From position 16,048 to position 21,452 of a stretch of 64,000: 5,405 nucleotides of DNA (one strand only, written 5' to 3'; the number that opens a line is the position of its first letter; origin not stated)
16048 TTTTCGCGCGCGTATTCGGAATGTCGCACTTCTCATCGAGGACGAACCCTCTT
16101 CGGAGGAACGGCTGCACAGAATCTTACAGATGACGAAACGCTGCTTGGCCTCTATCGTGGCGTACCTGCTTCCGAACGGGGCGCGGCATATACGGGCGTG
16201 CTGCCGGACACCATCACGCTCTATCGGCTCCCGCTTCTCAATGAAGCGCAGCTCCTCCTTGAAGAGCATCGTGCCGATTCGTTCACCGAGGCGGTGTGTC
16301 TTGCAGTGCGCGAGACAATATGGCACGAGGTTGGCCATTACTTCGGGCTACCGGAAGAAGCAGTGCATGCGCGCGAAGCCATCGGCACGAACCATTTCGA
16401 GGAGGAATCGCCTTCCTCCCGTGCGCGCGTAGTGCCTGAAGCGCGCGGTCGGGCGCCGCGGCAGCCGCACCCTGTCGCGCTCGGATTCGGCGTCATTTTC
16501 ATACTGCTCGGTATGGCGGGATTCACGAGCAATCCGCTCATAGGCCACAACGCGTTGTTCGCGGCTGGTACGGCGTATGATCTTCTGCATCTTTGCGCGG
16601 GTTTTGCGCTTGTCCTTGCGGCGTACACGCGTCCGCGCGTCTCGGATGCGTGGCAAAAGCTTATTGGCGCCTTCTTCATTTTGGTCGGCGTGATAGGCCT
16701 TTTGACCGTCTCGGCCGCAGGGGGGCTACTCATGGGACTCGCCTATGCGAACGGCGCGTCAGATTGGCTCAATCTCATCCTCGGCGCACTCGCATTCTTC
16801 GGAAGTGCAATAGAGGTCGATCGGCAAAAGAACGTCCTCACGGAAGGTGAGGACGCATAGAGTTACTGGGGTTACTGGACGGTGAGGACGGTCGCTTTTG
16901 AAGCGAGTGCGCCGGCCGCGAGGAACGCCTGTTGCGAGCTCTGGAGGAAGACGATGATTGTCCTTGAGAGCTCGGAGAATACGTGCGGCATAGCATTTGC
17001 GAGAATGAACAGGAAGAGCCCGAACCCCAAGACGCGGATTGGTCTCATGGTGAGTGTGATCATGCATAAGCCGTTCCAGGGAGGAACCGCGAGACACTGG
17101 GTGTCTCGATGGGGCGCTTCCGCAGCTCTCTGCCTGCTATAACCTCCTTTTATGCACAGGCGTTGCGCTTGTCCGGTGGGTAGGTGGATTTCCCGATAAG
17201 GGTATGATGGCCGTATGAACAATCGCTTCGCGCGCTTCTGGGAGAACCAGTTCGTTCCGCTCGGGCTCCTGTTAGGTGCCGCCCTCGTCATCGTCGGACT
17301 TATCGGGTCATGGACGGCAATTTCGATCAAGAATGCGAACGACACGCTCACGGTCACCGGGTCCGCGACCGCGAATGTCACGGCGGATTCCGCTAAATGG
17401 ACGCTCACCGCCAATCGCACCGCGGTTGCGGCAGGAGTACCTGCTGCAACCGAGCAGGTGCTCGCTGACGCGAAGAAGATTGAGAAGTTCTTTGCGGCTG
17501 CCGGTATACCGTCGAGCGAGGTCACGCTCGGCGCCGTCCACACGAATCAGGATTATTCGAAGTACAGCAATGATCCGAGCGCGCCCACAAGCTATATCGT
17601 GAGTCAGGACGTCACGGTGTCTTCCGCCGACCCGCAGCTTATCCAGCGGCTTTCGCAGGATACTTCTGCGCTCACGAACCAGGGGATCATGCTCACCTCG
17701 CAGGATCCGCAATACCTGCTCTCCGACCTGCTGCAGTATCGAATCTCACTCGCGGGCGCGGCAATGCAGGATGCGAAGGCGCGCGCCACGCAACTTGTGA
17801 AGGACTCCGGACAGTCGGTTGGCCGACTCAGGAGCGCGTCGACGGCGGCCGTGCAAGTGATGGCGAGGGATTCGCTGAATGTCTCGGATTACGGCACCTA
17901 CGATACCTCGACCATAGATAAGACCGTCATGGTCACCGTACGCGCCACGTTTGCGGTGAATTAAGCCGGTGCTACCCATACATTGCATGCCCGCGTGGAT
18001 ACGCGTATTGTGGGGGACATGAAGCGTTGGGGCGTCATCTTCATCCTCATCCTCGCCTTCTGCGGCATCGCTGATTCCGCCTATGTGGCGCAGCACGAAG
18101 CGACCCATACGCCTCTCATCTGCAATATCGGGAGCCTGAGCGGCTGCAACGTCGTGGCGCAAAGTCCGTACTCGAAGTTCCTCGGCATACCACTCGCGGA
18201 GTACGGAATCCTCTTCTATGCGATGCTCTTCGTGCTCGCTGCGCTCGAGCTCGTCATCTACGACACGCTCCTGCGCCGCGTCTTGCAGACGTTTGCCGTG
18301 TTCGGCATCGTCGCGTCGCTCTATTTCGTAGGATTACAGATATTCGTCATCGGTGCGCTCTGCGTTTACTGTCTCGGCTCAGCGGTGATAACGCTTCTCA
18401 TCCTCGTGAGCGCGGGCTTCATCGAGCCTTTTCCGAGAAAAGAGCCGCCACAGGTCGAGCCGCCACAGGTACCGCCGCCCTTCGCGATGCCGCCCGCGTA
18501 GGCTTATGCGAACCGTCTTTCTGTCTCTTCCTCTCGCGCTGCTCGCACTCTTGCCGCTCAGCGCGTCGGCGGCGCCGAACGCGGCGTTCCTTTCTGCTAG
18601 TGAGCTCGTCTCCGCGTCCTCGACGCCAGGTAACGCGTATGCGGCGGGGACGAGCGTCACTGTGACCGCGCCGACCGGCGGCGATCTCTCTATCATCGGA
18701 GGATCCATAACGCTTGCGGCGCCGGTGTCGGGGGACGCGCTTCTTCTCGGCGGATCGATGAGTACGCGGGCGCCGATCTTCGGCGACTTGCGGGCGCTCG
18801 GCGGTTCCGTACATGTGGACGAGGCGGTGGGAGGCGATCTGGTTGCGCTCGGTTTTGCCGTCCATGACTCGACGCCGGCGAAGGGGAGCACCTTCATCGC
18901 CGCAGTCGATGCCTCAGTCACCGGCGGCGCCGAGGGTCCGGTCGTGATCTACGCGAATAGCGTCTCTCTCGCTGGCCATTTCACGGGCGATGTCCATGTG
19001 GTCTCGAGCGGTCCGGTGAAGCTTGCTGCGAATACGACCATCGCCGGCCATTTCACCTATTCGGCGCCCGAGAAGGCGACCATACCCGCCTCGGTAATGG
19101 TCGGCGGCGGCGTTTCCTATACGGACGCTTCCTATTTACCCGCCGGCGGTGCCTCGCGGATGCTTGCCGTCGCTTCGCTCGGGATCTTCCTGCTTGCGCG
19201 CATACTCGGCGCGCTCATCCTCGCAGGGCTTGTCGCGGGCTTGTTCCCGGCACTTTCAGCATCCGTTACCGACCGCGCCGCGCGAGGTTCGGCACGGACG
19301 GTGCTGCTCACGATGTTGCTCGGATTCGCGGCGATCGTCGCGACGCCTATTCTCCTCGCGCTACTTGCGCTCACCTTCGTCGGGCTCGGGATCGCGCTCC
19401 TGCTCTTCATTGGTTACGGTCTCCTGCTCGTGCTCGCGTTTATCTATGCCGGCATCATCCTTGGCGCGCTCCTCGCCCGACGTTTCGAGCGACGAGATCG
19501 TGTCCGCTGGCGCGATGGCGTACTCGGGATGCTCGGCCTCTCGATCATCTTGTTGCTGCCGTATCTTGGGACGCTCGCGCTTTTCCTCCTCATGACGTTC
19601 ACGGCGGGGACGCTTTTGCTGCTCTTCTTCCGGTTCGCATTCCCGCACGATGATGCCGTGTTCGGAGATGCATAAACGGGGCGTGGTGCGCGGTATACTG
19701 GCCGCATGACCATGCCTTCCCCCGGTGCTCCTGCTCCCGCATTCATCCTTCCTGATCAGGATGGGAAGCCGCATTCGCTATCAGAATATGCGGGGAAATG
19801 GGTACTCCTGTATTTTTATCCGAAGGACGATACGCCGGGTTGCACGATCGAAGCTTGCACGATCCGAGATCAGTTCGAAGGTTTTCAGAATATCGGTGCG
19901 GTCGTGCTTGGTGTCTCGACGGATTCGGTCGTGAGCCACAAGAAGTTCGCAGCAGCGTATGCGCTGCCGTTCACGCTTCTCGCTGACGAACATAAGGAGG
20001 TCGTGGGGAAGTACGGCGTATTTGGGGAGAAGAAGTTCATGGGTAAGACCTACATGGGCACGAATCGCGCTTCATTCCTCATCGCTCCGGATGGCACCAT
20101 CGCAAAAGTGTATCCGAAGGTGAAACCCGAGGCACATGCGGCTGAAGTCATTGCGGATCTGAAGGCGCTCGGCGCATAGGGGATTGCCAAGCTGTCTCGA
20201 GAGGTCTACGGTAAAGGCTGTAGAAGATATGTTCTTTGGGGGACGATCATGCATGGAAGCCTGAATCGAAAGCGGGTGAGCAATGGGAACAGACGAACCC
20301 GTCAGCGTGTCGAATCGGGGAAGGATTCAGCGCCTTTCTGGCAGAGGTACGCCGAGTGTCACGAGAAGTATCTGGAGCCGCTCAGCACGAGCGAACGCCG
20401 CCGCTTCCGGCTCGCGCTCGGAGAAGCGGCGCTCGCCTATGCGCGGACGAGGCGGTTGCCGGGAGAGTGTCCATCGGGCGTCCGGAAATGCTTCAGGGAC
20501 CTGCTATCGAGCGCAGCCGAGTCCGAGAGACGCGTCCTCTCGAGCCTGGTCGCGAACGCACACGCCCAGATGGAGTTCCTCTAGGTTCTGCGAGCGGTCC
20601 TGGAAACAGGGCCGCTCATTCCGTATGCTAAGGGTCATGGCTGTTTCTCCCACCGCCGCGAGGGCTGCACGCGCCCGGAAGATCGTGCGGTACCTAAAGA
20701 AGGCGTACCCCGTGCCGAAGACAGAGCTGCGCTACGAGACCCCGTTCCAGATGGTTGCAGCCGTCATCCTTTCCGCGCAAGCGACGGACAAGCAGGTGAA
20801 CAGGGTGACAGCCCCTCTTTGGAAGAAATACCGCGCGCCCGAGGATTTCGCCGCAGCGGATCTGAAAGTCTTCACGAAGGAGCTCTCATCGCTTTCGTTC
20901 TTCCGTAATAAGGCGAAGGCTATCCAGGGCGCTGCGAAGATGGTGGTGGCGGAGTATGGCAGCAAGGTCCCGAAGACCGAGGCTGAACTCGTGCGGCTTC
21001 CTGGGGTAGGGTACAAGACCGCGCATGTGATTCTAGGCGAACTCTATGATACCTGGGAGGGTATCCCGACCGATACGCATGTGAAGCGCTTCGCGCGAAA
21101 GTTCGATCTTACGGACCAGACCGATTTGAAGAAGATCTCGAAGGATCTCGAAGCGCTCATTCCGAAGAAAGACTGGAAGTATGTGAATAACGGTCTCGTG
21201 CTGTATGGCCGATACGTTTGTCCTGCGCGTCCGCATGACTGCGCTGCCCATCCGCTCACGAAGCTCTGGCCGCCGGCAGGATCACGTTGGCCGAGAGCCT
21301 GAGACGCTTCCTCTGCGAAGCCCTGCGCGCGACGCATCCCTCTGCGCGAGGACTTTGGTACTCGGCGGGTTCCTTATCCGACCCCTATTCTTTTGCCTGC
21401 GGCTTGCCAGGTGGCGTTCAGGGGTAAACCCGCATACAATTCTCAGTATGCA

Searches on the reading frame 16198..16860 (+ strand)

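Call 35: search_protein_families(library=pfam, proteins=[window:16198-16860:+], max_evalue=0.01)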
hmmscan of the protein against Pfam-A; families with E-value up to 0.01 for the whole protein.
window:16198-16860:+ (220 aa): 3 families
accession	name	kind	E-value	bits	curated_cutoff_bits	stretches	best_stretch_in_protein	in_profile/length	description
PF06262.17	Zincin_1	-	3.3e-07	30.6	22.4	1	2-59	48-95/97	Zincin-like metallopeptidase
PF14325.12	DUF4383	-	1e-05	26.2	27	1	93-201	3-121/125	Domain of unknown function (DUF4383)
PF10953.13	DUF2754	-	0.0067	17.1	25.8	0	156-176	18-38/70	Protein of unknown function (DUF2754)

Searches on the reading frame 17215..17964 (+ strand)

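Call 35: search_protein_families(library=pfam, proteins=[window:17215-17964:+], max_evalue=0.01)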
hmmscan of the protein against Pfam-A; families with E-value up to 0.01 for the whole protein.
window:17215-17964:+ (249 aa): 1 family
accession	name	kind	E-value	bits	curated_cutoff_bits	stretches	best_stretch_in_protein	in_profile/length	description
PF04402.19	SIMPL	-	8.8e-21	75.5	25.2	1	45-246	1-205/205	Protein of unknown function (DUF541)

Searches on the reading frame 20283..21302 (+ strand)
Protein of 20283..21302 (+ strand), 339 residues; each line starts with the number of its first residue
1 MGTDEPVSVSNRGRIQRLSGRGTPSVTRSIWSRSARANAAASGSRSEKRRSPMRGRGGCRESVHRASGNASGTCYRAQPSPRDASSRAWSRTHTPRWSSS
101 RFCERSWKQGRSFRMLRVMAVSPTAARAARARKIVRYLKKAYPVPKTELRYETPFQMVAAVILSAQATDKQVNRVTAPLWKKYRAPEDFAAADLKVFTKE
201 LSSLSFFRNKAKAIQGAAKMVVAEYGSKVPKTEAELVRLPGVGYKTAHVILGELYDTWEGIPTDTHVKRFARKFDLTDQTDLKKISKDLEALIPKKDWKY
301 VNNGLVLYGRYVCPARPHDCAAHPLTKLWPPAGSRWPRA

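Call 34: search_protein_families(library=pfam, proteins=[window:20283-21302:+], max_evalue=0.01)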
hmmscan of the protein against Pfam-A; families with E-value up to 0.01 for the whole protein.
window:20283-21302:+ (339 aa): 2 families
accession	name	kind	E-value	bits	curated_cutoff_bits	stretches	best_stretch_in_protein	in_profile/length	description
PF00730.31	HhH-GPD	-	1.8e-16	60.9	26.2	1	160-294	2-107/108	HhH-GPD superfamily base excision DNA repair protein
PF00633.29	HHH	-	1.2e-05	25.3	24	1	225-251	2-28/30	Helix-hairpin-helix motif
